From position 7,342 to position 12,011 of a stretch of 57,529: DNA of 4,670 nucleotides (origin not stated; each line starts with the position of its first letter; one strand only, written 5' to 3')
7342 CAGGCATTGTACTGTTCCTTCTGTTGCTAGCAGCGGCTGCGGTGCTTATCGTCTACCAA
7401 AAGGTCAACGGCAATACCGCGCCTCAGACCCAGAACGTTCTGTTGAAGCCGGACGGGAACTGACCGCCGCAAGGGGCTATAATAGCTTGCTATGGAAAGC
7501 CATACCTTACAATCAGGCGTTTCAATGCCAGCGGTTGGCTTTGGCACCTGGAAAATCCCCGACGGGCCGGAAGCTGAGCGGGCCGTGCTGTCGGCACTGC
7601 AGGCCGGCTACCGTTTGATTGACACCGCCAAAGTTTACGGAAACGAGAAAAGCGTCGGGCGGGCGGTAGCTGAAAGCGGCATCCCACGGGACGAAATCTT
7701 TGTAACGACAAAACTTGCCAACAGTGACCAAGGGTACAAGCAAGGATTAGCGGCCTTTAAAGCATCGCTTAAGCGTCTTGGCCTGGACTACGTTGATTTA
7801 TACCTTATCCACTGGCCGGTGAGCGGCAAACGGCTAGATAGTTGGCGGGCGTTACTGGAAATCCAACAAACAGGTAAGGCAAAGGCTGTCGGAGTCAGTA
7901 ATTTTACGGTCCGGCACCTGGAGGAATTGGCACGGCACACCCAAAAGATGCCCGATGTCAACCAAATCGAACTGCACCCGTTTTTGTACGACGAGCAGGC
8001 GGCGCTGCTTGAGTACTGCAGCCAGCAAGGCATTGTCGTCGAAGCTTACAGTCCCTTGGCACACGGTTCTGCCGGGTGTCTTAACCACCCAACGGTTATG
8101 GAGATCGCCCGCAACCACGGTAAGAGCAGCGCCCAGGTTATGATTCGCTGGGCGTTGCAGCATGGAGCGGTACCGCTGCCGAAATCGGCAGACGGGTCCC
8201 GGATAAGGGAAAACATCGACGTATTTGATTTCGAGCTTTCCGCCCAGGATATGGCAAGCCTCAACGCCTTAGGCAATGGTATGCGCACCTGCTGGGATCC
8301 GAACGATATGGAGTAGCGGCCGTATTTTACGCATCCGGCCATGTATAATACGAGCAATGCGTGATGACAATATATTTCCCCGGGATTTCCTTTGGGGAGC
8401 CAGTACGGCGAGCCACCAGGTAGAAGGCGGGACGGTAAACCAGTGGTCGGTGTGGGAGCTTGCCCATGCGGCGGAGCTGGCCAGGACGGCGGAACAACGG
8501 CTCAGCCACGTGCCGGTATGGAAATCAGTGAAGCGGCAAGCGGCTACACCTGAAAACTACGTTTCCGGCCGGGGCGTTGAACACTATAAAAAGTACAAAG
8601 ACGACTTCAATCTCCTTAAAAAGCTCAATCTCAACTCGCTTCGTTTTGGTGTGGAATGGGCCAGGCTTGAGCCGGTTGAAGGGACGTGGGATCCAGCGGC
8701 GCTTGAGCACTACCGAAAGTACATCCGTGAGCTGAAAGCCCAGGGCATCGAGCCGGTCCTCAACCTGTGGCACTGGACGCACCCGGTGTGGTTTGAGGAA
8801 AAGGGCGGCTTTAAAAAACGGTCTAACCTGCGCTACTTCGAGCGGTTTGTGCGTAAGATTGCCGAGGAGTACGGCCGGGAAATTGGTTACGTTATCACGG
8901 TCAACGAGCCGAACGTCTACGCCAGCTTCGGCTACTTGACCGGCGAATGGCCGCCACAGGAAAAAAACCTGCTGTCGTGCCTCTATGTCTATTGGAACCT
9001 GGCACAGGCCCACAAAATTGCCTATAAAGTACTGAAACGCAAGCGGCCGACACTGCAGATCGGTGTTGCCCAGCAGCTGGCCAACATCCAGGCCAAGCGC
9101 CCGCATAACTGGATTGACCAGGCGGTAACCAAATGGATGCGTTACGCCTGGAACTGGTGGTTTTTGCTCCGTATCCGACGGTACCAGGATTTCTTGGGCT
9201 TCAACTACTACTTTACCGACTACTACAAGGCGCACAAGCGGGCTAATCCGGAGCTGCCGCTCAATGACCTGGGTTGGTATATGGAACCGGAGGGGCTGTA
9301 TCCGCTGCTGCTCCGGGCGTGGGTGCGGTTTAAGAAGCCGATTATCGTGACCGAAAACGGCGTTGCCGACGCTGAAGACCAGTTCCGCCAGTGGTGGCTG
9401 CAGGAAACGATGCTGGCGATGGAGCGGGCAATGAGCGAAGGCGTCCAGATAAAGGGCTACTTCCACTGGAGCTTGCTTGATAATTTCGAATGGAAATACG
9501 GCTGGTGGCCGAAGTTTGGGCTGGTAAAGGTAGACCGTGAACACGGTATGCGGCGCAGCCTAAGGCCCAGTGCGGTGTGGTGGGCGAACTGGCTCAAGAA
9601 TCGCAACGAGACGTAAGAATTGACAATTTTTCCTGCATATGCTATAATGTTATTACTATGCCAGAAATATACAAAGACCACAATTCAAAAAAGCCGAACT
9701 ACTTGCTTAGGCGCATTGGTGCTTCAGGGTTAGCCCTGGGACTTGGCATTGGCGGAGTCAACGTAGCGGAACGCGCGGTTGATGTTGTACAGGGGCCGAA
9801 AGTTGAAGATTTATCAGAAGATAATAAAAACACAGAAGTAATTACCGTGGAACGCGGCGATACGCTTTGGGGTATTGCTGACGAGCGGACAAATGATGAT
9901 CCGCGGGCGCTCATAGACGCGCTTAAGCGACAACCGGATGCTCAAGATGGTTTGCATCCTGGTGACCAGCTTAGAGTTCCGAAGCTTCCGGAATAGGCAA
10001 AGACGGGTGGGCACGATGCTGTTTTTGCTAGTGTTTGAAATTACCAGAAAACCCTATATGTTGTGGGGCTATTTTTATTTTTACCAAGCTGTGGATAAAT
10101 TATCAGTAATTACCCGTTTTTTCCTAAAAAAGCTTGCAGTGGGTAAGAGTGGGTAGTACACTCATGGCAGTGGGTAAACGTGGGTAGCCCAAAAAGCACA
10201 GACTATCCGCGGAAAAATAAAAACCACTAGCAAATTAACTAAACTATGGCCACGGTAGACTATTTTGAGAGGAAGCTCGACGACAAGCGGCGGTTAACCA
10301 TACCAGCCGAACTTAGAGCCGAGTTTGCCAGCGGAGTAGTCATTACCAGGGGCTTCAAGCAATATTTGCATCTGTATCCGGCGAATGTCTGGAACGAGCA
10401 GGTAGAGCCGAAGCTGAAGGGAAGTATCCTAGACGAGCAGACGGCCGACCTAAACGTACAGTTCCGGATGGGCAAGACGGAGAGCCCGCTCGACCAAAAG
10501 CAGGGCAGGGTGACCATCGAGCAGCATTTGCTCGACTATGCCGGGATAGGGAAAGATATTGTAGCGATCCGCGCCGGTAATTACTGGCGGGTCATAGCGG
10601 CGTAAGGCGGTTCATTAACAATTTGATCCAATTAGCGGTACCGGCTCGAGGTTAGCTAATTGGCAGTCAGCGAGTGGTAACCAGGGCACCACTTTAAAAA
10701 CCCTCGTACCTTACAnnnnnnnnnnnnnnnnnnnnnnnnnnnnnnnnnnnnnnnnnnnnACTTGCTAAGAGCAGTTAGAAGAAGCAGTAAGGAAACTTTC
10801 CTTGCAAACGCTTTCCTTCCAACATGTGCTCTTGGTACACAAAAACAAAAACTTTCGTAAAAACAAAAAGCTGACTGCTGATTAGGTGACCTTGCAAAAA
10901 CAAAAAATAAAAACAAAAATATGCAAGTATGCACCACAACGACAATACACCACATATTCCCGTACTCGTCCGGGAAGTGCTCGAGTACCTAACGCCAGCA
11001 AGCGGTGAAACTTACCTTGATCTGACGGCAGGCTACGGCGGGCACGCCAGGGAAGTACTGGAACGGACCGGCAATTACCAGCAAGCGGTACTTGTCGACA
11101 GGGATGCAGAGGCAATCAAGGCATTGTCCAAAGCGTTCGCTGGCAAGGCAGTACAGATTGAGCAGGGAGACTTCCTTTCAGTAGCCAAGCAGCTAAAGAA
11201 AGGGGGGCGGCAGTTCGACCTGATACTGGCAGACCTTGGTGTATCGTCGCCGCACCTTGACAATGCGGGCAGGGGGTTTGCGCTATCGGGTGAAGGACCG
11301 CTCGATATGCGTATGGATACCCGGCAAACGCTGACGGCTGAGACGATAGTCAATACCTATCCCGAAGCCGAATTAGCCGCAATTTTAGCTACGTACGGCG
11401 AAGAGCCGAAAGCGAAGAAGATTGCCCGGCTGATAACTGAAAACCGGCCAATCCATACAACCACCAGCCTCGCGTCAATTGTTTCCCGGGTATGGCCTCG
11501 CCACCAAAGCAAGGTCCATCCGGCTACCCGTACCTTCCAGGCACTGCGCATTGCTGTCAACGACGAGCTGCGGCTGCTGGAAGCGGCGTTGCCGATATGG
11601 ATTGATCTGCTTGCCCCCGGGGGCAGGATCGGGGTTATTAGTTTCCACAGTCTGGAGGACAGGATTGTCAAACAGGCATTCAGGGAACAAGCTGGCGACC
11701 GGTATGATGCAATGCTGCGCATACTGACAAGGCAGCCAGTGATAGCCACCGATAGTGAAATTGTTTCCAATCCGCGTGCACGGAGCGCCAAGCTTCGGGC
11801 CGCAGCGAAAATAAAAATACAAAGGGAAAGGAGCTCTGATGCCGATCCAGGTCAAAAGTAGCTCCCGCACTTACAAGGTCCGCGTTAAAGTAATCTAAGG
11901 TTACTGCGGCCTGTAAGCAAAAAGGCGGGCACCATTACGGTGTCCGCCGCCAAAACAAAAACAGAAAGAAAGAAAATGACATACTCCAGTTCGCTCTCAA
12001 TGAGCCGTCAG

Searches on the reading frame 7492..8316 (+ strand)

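Call 82: search_protein_families(library=pfam, proteins=[window:7492-8316:+], max_evalue=0.00001)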
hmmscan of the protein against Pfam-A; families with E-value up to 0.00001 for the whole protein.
window:7492-8316:+ (274 aa): 1 family
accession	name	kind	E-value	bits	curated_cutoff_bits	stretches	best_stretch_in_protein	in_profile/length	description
PF00248.27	Aldo_ket_red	-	1.5e-57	195.4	24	1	15-260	2-289/291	Aldo/keto reductase family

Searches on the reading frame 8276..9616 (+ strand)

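Call 82: search_protein_families(library=pfam, proteins=[window:8276-9616:+], max_evalue=0.00001)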
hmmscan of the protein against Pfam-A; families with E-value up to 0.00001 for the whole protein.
window:8276-9616:+ (446 aa): 1 family
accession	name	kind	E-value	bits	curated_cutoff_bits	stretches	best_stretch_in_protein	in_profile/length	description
PF00232.24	Glyco_hydro_1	-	1.4e-74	251.6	22.6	2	32-296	3-250/453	Glycosyl hydrolase family 1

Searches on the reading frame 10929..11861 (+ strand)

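Call 82: search_protein_families(library=pfam, proteins=[window:10929-11861:+], max_evalue=0.00001)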
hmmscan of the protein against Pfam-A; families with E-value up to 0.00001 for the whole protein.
window:10929-11861:+ (310 aa): 2 families
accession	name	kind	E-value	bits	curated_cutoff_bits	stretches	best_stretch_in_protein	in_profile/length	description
PF01795.25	Methyltransf_5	-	3.3e-94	316.3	27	1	7-294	2-308/309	MraW methylase family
PF13847.12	Methyltransf_31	-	9.2e-06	25.8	27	0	25-102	3-81/145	Methyltransferase domain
